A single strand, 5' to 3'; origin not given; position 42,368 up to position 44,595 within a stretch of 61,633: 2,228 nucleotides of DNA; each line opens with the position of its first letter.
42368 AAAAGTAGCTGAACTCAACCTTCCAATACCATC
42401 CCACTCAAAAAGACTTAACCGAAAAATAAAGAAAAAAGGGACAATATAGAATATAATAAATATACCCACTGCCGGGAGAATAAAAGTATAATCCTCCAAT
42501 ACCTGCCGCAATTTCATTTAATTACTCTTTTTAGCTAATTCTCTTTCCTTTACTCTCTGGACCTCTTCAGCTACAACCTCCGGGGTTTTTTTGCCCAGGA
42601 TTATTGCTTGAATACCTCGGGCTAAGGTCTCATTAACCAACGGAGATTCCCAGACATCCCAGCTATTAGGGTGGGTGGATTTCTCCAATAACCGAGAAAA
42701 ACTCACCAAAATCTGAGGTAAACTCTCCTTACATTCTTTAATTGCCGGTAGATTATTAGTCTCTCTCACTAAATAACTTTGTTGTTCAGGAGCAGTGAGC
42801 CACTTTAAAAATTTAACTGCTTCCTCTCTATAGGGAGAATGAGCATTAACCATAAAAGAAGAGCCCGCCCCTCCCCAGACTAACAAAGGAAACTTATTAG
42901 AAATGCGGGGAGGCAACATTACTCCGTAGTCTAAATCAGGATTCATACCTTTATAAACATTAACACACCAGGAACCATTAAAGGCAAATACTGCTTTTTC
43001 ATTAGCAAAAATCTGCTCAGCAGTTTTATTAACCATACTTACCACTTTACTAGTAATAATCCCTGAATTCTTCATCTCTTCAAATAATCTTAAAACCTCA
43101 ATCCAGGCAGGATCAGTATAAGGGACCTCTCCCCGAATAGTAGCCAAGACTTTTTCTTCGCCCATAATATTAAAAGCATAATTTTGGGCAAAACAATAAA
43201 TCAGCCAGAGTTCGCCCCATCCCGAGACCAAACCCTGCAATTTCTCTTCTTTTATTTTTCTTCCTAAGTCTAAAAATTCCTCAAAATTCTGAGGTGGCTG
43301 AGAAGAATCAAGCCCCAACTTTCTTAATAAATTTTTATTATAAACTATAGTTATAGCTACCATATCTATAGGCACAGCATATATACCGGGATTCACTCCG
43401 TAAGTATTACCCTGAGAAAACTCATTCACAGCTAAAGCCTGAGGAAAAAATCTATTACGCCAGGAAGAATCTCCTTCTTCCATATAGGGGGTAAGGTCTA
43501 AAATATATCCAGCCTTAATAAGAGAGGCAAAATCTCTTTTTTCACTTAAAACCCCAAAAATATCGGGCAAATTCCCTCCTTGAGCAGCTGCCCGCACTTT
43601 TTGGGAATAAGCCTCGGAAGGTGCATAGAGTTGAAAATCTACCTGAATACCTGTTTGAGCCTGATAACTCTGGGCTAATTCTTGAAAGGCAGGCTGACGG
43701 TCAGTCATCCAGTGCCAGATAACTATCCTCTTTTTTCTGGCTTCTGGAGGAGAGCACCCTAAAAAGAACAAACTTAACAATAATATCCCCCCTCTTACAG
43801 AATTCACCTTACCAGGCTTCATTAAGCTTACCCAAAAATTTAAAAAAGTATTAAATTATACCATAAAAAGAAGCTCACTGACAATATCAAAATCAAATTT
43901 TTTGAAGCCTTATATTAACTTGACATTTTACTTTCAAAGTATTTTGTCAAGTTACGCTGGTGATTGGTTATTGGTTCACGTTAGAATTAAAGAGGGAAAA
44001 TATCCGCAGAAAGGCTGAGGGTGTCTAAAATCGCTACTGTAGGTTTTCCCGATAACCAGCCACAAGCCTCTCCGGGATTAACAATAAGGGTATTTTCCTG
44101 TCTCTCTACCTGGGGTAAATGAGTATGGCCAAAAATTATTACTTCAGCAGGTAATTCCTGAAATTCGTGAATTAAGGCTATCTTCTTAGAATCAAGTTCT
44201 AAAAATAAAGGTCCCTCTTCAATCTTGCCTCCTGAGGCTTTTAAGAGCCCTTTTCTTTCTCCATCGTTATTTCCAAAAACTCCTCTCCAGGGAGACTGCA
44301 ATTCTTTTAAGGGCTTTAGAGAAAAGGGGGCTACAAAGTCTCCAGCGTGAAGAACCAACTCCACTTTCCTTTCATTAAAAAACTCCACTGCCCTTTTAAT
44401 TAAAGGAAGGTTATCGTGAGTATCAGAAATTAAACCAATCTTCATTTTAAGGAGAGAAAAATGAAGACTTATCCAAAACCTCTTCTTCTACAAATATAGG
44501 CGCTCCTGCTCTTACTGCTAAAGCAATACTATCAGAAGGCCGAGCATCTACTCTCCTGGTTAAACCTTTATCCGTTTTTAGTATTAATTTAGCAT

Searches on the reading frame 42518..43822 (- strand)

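Call 13: search_protein_families(library=pfam, proteins=[window:42518-43822:-])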
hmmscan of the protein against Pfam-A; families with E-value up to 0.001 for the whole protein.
window:42518-43822:- (434 aa): 3 families
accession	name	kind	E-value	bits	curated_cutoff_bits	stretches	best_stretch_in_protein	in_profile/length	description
PF01547.30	SBP_bac_1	-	1.1e-36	127.9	26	1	40-348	5-306/307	Bacterial extracellular solute-binding protein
PF13416.11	SBP_bac_8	-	1e-35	124.3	27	1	48-367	1-268/279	Bacterial extracellular solute-binding protein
PF13531.11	SBP_bac_11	-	0.00012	22.4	25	0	43-108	10-69/227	Bacterial extracellular solute-binding protein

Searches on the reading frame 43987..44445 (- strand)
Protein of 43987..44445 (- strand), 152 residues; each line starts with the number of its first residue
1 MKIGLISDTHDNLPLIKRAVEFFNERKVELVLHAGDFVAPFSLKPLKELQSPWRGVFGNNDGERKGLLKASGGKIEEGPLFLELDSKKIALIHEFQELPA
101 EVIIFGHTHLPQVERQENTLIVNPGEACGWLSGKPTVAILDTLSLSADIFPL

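Call 13: search_protein_families(library=pfam, proteins=[window:43987-44445:-])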
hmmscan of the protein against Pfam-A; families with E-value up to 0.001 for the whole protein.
window:43987-44445:- (152 aa): 2 families
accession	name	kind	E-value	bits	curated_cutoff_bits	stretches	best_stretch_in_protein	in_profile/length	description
PF12850.12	Metallophos_2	-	7.8e-34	117.3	27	1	1-142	1-151/154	Calcineurin-like phosphoesterase superfamily domain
PF00149.33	Metallophos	-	3.4e-12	47.6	21.5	1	1-66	1-78/191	Calcineurin-like phosphoesterase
